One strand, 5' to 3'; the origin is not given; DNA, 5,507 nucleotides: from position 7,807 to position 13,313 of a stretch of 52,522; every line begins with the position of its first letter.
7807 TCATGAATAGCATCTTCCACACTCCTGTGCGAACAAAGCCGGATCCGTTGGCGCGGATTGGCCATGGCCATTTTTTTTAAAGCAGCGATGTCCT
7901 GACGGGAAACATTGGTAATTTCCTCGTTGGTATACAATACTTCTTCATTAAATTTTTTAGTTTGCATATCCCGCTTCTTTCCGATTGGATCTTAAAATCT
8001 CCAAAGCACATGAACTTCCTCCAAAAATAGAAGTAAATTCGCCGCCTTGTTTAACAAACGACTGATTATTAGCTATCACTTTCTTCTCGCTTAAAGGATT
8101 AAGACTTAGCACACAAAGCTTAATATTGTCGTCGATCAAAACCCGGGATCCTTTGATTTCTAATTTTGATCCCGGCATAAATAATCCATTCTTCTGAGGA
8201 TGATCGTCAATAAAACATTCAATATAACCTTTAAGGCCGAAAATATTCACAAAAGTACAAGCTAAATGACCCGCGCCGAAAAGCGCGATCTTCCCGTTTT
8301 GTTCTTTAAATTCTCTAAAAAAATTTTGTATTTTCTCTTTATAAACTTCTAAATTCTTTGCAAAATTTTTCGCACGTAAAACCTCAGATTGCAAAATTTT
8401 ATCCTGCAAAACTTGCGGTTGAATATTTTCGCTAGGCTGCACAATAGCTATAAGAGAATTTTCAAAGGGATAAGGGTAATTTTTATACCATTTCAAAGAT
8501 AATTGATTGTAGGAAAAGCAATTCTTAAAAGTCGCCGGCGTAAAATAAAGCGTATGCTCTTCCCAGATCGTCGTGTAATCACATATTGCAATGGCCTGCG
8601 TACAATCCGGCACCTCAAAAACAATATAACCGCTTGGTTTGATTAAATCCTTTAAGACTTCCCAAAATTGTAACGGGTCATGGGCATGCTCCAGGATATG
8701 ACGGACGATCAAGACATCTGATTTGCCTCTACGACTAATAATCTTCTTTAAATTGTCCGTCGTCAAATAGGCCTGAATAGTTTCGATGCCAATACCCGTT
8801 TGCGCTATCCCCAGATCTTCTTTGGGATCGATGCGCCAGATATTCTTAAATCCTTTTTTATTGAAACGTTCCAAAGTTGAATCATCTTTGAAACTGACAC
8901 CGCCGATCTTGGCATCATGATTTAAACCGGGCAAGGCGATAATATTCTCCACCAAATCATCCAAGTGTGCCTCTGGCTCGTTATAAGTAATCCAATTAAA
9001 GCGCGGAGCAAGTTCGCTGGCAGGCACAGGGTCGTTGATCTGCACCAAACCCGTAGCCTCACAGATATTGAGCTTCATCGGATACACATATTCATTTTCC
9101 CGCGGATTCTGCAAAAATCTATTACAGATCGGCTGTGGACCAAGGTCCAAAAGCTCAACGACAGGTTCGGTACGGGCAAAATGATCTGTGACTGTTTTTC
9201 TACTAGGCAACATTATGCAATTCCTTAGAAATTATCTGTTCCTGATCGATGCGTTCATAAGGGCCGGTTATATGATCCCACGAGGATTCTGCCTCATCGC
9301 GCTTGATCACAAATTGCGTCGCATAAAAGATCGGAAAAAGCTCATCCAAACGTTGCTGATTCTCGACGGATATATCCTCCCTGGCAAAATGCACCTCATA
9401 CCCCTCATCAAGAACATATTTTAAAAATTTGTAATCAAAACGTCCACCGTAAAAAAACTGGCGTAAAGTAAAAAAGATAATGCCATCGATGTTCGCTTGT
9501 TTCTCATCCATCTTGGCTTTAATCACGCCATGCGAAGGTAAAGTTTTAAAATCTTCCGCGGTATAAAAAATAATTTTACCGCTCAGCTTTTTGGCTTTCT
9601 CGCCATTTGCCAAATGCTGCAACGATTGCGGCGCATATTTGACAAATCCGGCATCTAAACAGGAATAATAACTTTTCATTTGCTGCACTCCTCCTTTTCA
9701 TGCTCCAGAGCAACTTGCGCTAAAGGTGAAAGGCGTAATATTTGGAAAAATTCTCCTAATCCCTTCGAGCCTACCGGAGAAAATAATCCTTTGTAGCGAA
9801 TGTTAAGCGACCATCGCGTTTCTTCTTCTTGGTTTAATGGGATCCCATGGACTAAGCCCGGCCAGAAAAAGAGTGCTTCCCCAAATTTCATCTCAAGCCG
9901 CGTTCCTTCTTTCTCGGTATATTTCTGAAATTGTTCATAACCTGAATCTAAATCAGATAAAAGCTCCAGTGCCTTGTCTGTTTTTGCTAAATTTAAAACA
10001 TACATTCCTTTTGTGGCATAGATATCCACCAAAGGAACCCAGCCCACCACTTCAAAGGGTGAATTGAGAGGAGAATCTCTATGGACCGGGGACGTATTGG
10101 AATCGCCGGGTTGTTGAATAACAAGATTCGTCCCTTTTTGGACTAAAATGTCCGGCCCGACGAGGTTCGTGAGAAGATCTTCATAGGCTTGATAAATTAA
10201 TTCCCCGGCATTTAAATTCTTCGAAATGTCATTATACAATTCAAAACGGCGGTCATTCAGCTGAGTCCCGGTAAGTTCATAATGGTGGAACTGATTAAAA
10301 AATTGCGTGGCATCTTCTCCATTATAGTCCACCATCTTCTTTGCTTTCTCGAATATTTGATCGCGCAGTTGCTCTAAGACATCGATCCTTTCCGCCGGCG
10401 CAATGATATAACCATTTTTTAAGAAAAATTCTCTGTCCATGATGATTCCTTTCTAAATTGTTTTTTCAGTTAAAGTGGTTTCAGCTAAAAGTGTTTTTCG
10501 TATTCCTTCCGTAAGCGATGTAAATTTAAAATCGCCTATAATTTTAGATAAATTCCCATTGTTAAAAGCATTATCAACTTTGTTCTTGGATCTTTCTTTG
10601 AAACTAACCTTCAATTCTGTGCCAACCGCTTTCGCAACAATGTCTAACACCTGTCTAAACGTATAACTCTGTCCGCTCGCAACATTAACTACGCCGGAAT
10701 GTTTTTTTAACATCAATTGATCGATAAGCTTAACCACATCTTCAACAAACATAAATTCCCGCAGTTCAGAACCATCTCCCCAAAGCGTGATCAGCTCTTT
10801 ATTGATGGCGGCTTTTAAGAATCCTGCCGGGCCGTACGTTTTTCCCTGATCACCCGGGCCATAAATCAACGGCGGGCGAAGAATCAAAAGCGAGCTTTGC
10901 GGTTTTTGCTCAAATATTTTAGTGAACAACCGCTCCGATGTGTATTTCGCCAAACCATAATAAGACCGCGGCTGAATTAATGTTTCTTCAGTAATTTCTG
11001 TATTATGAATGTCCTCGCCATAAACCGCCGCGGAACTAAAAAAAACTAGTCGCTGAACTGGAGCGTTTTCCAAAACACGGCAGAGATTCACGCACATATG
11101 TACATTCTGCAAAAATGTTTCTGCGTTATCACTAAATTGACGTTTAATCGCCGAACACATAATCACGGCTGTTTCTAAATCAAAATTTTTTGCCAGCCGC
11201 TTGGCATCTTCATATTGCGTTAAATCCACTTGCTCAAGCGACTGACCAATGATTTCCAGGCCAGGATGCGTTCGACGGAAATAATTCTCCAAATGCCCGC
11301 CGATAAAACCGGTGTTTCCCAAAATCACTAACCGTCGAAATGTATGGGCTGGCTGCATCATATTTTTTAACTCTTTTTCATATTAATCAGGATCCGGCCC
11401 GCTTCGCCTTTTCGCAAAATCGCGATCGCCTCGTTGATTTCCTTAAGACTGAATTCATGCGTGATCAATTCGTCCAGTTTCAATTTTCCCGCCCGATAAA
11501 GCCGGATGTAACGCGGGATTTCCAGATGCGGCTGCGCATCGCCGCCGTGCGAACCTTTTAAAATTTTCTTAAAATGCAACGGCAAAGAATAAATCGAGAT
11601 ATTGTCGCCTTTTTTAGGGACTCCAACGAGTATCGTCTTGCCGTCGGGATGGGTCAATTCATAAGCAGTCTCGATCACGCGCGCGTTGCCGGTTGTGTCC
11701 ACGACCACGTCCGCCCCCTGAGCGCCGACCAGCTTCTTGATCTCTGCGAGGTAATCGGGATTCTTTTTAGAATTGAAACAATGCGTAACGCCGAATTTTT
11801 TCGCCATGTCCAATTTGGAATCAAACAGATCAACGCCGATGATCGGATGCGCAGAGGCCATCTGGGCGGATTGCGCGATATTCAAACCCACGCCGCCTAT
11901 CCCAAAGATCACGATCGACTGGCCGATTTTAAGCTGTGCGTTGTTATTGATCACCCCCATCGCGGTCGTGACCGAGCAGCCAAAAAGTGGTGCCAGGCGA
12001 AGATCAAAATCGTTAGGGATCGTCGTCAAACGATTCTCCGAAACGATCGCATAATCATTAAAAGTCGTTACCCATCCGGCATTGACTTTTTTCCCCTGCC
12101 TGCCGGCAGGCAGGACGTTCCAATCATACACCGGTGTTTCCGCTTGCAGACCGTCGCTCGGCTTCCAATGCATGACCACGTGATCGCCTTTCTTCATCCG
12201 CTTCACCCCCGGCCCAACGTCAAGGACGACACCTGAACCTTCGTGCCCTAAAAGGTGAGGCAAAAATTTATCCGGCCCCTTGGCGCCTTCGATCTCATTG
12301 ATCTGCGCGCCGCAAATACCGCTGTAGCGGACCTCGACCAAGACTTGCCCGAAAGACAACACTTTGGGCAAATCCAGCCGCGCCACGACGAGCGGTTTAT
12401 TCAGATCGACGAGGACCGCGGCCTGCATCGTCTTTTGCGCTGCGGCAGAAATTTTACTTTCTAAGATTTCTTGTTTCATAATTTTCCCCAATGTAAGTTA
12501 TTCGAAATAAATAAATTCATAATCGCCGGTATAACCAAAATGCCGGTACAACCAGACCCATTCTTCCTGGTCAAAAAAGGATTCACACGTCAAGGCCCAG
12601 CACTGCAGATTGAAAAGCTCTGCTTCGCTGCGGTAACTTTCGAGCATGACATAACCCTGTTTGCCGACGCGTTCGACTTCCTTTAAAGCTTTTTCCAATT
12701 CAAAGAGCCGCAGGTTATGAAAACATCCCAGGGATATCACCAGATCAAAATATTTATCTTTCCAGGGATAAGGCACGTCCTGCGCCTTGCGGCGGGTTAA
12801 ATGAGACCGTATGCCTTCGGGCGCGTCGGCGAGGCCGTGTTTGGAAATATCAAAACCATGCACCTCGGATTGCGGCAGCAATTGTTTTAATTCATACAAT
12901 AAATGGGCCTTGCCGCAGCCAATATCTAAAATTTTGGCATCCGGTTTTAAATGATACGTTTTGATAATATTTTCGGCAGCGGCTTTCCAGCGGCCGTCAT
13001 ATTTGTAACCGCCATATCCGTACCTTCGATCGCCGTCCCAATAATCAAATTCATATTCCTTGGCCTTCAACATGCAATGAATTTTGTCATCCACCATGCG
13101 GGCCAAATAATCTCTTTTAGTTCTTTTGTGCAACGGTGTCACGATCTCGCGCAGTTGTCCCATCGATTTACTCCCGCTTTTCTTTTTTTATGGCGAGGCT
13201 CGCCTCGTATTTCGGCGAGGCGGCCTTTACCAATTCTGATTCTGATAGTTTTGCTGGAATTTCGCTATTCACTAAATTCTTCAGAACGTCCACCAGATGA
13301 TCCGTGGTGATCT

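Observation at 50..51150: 51-kb regulator-headed, single-strand glycan locus with four sugar-nucleotide pathways but no export or polymerisation genes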

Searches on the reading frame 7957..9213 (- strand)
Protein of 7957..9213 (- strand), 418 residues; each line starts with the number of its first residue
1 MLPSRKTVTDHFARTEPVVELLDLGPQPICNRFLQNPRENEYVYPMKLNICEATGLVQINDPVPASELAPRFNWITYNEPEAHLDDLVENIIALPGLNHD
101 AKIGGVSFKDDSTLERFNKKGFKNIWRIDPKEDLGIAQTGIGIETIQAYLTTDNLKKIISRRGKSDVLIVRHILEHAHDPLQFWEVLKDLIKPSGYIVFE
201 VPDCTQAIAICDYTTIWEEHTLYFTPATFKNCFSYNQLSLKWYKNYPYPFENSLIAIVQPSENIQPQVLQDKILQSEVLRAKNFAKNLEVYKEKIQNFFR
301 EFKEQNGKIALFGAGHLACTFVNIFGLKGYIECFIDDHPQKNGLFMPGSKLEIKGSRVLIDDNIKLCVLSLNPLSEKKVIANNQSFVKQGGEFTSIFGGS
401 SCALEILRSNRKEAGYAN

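Call 4: search_protein_families(library=pfam, proteins=[window:7957-9213:-], max_evalue=0.001)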
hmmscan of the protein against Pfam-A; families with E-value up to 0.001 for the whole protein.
window:7957-9213:- (418 aa): 3 families
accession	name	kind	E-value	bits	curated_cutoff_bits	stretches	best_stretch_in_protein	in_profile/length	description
PF08484.17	Methyltransf_14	-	2.7e-14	53.7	23.5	1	281-394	43-156/160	C-methyltransferase C-terminal domain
PF08421.16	Methyltransf_13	-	2.5e-12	47.2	31.3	1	17-68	8-61/62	Putative zinc binding domain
PF13489.12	Methyltransf_23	-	4e-07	30.4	27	1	114-234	37-155/164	Methyltransferase domain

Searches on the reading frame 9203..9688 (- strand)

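Call 4: search_protein_families(library=pfam, proteins=[window:9203-9688:-], max_evalue=0.001)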
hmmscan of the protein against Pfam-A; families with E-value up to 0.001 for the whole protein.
window:9203-9688:- (161 aa): 0 families

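Call 17: search_protein_families(library=ncbifam, proteins=[window:9203-9688:-], max_evalue=0.01)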
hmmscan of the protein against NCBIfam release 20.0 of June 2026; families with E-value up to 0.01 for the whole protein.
window:9203-9688:- (161 aa): 1 family
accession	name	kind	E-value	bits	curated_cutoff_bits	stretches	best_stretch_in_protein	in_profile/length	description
TIGR04323.1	SpoChoClust_1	subfamily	0.001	19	55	1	58-121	54-116/122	LIC12192 family sporadic carbohydrate cluster protein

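Call 49: search_protein_families(library=pfam, proteins=[window:9203-9688:-], max_evalue=5)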
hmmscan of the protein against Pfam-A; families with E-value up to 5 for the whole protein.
window:9203-9688:- (161 aa): 0 families

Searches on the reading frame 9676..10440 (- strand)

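Call 4: search_protein_families(library=pfam, proteins=[window:9676-10440:-], max_evalue=0.001)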
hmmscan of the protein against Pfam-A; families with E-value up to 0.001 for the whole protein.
window:9676-10440:- (254 aa): 1 family
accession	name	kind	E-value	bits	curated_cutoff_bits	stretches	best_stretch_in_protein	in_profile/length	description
PF05721.19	PhyH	-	7.7e-05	23.5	22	1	70-199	68-201/213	Phytanoyl-CoA dioxygenase (PhyH)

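Call 17: search_protein_families(library=ncbifam, proteins=[window:9676-10440:-], max_evalue=0.01)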
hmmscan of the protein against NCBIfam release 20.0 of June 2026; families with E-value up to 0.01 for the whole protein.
window:9676-10440:- (254 aa): 1 family
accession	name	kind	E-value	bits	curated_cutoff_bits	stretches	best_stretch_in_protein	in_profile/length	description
TIGR04324.1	SpoChoClust_2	subfamily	5.3e-56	189.9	150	1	6-249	4-247/248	sporadic carbohydrate cluster 2OG-Fe(II) oxygenase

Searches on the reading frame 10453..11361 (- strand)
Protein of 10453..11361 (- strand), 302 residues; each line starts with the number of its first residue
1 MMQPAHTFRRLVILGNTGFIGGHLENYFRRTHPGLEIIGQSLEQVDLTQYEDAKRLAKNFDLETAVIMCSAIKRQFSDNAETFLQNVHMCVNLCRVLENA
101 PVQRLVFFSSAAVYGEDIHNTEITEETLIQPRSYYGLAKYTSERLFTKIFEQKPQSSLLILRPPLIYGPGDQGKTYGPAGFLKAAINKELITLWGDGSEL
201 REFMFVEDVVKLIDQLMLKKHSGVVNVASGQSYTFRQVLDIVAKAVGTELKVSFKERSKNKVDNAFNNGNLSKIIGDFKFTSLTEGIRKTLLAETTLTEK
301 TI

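Call 4: search_protein_families(library=pfam, proteins=[window:10453-11361:-], max_evalue=0.001)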
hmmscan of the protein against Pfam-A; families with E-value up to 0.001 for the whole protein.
window:10453-11361:- (302 aa): 6 families
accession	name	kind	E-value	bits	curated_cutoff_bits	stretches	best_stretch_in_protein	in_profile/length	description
PF01370.27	Epimerase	-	3.5e-38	131.8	20.9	1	12-228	2-240/240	NAD dependent epimerase/dehydratase family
PF16363.11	GDP_Man_Dehyd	-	2.3e-20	73.8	27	1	44-262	58-282/332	GDP-mannose 4,6 dehydratase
PF04321.23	RmlD_sub_bind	-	8.6e-09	35.3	27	1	10-174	2-157/287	RmlD substrate binding domain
PF01073.25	3Beta_HSD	-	5.9e-08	32.5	22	1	44-211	51-223/280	3-beta hydroxysteroid dehydrogenase/isomerase family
PF07993.18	NAD_binding_4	-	3.4e-05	23.6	20.1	1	51-211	80-256/258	Male sterility protein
PF13460.12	NAD_binding_10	-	0.00027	21.3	27.2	1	44-143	45-128/184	NAD(P)H-binding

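Call 61: search_protein_families(library=ncbifam, proteins=[window:10453-11361:-], max_evalue=1e-8)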
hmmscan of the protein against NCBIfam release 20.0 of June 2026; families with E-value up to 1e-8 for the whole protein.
window:10453-11361:- (302 aa): 9 families
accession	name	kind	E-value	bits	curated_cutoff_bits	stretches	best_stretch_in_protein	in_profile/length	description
TIGR01179.1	galE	equivalog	2.1e-20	72.8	262.3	1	44-162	53-172/332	UDP-glucose 4-epimerase GalE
TIGR02197.1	heptose_epim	equivalog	4.8e-20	71.9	274.6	1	46-289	49-308/316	ADP-glyceromanno-heptose 6-epimerase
NF047922.1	GDPFucSynFcl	equivalog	4.3e-18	65.8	500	1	9-290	3-297/308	GDP-L-fucose synthase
TIGR01181.1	dTDP_gluc_dehyt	equivalog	5.3e-18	65.2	365.1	1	41-291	53-308/321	dTDP-glucose 4,6-dehydratase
TIGR04180.1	EDH_00030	hypoth_equivalog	5.9e-14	51.8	475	1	72-257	83-267/297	NAD-dependent 4,6-dehydratase LegB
NF008360.0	PRK11150.1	equivalog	1.8e-10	40.5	452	1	105-289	111-301/310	ADP-glyceromanno-heptose 6-epimerase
TIGR01746.1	Thioester-redct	subfamily_domain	2.3e-10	40.3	213.35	1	52-265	81-300/371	thioester reductase domain-containing protein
NF007956.0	PRK10675.1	subfamily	2.6e-10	39.9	394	0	71-162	85-176/338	UDP-glucose 4-epimerase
NF011728.1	PRK15181.1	equivalog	1.3e-09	37.5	760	1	44-235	75-271/348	Vi polysaccharide biosynthesis UDP-N-acetylglucosaminuronic acid C-4 epimerase TviC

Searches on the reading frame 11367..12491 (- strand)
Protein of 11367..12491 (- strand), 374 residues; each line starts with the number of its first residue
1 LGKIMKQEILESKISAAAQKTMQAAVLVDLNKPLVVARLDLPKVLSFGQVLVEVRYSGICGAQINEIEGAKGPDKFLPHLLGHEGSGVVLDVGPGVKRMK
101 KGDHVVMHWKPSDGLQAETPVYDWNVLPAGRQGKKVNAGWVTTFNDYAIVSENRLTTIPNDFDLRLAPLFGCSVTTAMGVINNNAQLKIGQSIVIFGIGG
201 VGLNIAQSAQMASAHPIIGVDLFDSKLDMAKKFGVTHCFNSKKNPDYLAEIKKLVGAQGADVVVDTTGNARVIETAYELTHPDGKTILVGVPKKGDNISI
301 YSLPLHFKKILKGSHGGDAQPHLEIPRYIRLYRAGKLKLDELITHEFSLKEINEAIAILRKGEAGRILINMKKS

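Call 5: search_protein_families(library=pfam, proteins=[window:11367-12491:-], max_evalue=0.001)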
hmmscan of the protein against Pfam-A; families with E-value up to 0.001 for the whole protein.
window:11367-12491:- (374 aa): 4 families
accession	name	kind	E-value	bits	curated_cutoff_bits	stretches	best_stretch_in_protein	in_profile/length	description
PF00107.32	ADH_zinc_N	-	2.8e-27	95.7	31.8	1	200-326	1-121/129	Zinc-binding dehydrogenase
PF08240.17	ADH_N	-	1.9e-15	57.4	23.5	1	48-159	3-103/104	Alcohol dehydrogenase GroES-like domain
PF16912.11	Glu_dehyd_C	-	4.9e-07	29.9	34.9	1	191-355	32-197/211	Glucose dehydrogenase C-terminus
PF13602.12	ADH_zinc_N_2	-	1.2e-06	29.9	27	1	234-364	2-128/134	Zinc-binding dehydrogenase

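Call 61: search_protein_families(library=ncbifam, proteins=[window:11367-12491:-], max_evalue=1e-8)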
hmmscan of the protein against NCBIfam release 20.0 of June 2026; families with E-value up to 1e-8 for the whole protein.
window:11367-12491:- (374 aa): 19 families
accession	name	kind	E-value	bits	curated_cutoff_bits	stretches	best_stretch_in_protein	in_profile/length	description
TIGR03989.1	Rxyl_3153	subfamily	5.5e-65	220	440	2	139-369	136-368/370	NDMA-dependent alcohol dehydrogenase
TIGR02818.1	adh_III_F_hyde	equivalog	8.8e-60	202.7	543.95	2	141-371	137-368/368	S-(hydroxymethyl)glutathione dehydrogenase/class III alcohol dehydrogenase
TIGR03451.1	mycoS_dep_FDH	equivalog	1e-54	185.7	512.9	1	31-368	11-355/358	S-(hydroxymethyl)mycothiol dehydrogenase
NF041097.1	keto_inos_dh_IolM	equivalog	8.3e-34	116.9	450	2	178-370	195-388/389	scyllo-inosose 3-dehydrogenase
TIGR00692.1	tdh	equivalog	2.4e-31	109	458.35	1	35-369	12-338/340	L-threonine 3-dehydrogenase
NF003808.0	PRK05396.1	equivalog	2.6e-29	102.2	380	1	31-371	10-340/341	L-threonine 3-dehydrogenase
NF006940.0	PRK09422.1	equivalog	6.8e-29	100.9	344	1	22-372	1-336/338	alcohol dehydrogenase AdhP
NF007642.0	PRK10309.1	equivalog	5.2e-27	95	550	1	25-371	3-346/347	galactitol-1-phosphate 5-dehydrogenase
NF010344.0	PRK13771.1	subfamily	7.4e-24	84.3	349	1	22-371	1-333/334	putative alcohol dehydrogenase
TIGR03366.1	HpnZ_proposed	hypoth_equivalog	1.2e-23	83.8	328.1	1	149-301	116-264/315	putative phosphonate catabolism associated alcohol dehydrogenase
NF007489.0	PRK10083.1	equivalog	7.3e-23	81.1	376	1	25-362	3-326/339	Zn-dependent oxidoreductase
NF041172.1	AcrlCoa_red_Thmprot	equivalog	1.6e-22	79.9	500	1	22-370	1-333/334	acryloyl-CoA reductase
TIGR02824.1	quinone_pig3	subfamily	2.5e-22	79.3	296.8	1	143-310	93-257/325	putative NAD(P)H quinone oxidoreductase, PIG3 family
NF047908.1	AldhRedAhr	equivalog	3.2e-18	65.7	470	1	30-365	12-328/335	NADPH-dependent aldehyde reductase Ahr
TIGR03201.1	dearomat_had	equivalog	6e-16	58.5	338.65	1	29-357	6-334/349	6-hydroxycyclohex-1-ene-1-carbonyl-CoA dehydrogenase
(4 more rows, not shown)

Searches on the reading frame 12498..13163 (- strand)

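Call 5: search_protein_families(library=pfam, proteins=[window:12498-13163:-], max_evalue=0.001)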
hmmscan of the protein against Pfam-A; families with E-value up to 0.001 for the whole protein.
window:12498-13163:- (221 aa): 9 families
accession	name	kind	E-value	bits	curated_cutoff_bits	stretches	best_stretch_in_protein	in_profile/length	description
PF13847.12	Methyltransf_31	-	6.5e-18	65.2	27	1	73-207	2-142/145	Methyltransferase domain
PF13649.12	Methyltransf_25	-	3.3e-14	53.8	27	1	78-170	1-96/97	Methyltransferase domain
PF08241.18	Methyltransf_11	-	1.3e-12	48.6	21.2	1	79-170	1-90/95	Methyltransferase domain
PF13489.12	Methyltransf_23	-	1.7e-11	44.6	27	1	72-212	20-160/164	Methyltransferase domain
PF08242.18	Methyltransf_12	-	3e-11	44.3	30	1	79-169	1-94/98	Methyltransferase domain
PF05175.20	MTS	-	4.5e-06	26.8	23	1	68-150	25-110/170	Methyltransferase small domain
PF07021.18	MetW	-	0.00013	22.1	21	1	71-173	10-108/193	Methionine biosynthesis protein MetW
PF01209.24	Ubie_methyltran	-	0.00015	21.6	20.1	1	58-184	34-162/233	ubiE/COQ5 methyltransferase family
PF02353.26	CMAS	-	0.00016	21.5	27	1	64-175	52-165/273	Mycolic acid cyclopropane synthetase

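Call 61: search_protein_families(library=ncbifam, proteins=[window:12498-13163:-], max_evalue=1e-8)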
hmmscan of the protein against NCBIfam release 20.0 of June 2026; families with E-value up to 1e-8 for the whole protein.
window:12498-13163:- (221 aa): 2 families
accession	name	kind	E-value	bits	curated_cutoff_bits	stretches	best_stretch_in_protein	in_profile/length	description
NF043040.1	corrin_prot_MT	hypoth_equivalog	5.7e-10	39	180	1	57-170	25-142/216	corrinoid protein-associated methyltransferase CpaM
NF045667.1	MTase_DVU1556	equivalog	9.3e-09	35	155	0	64-170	12-114/213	DVU_1556 family methyltransferase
